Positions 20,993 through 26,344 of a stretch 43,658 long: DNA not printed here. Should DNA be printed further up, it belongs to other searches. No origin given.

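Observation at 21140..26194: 1684-aa giant RecJ-like protein with DHH/DHHA1 motifs separated by over 1000 aa of unassignable sequence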

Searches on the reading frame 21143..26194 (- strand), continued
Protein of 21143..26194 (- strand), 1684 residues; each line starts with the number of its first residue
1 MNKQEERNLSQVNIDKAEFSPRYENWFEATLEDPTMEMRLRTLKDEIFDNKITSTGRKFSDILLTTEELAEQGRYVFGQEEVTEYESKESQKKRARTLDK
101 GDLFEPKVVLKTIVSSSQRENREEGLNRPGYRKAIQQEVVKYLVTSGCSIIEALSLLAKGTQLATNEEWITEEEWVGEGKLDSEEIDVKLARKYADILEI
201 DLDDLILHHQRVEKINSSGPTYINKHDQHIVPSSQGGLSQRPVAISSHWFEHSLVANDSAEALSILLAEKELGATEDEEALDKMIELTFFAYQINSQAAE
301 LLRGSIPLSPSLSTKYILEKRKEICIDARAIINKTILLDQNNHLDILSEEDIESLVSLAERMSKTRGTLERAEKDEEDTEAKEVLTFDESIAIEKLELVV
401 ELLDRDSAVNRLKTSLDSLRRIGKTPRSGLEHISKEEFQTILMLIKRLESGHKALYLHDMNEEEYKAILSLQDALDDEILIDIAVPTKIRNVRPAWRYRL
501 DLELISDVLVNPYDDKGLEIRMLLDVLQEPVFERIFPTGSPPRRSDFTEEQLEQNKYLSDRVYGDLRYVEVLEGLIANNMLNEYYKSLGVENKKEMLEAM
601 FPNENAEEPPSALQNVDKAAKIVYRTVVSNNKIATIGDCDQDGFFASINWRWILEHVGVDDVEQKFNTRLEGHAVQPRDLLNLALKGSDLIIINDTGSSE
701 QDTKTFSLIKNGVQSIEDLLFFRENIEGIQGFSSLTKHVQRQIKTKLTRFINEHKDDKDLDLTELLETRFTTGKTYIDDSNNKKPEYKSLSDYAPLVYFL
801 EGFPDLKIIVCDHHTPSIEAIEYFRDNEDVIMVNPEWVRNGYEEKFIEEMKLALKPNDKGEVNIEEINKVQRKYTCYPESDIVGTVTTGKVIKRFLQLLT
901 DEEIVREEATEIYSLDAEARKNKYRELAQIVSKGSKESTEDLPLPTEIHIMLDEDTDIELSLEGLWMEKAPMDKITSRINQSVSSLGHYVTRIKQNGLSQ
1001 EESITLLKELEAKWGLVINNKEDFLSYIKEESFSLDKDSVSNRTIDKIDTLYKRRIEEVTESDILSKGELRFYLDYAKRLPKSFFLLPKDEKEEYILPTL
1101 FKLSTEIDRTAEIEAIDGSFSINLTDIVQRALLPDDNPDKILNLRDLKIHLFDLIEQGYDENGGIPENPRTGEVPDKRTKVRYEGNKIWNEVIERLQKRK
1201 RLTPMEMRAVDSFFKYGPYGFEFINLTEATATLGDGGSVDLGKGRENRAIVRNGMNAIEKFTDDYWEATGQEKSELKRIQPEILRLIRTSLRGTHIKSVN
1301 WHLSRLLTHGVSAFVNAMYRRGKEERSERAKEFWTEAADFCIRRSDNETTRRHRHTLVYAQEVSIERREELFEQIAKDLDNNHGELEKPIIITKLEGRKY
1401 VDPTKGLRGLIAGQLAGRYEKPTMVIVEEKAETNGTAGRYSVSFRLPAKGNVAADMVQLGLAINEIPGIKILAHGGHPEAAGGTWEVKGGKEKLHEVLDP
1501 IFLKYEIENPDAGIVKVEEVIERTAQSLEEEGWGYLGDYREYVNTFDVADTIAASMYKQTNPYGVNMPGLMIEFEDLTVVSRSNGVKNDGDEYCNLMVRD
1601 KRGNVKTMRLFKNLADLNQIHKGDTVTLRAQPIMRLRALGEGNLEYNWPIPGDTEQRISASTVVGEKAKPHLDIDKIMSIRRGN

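Call 63: find_encoding_contigs(protein=P0003, flank=10000, max_places=3)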
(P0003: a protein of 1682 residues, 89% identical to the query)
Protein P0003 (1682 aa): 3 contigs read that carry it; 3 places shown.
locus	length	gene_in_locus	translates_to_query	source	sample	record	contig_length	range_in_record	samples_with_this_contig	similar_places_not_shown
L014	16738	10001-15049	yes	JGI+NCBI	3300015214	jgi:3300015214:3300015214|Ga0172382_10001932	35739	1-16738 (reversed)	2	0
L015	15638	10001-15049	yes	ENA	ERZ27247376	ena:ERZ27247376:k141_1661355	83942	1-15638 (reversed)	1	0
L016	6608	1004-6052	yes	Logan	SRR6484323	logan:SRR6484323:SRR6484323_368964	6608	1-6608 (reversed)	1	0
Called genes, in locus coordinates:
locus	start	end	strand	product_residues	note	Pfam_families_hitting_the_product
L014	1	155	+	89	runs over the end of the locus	-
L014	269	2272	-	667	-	PF00270:DEAD (weak), PF04851:ResIII, PF17757:UvrB_inter, PF27431:UvrB_3rd, PF00271:Helicase_C, PF12344:UvrB, PF02151:UVR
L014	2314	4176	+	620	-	PF02518:HATPase_c, PF13589:HATPase_c_3, PF01119:DNA_mis_repair, PF08676:MutL_C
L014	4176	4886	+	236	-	PF00590:TP_methylase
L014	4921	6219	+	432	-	PF00155:Aminotran_1_2 (weak), PF01041:DegT_DnrJ_EryC1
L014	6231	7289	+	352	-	PF13480:Acetyltransf_6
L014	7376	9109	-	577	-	PF09972:DUF2207, PF20990:DUF2207_C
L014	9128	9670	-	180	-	PF04011:LemA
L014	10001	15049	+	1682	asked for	-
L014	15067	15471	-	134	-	PF06210:DUF1003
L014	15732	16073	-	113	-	PF09685:MamF_MmsF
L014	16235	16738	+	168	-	PF01726:LexA_DNA_bind, PF00717:Peptidase_S24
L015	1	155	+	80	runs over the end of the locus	-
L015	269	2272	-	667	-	PF00270:DEAD (weak), PF04851:ResIII, PF17757:UvrB_inter, PF27431:UvrB_3rd, PF00271:Helicase_C, PF12344:UvrB, PF02151:UVR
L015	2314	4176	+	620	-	PF02518:HATPase_c, PF13589:HATPase_c_3, PF01119:DNA_mis_repair, PF08676:MutL_C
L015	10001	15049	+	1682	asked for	-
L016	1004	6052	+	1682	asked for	-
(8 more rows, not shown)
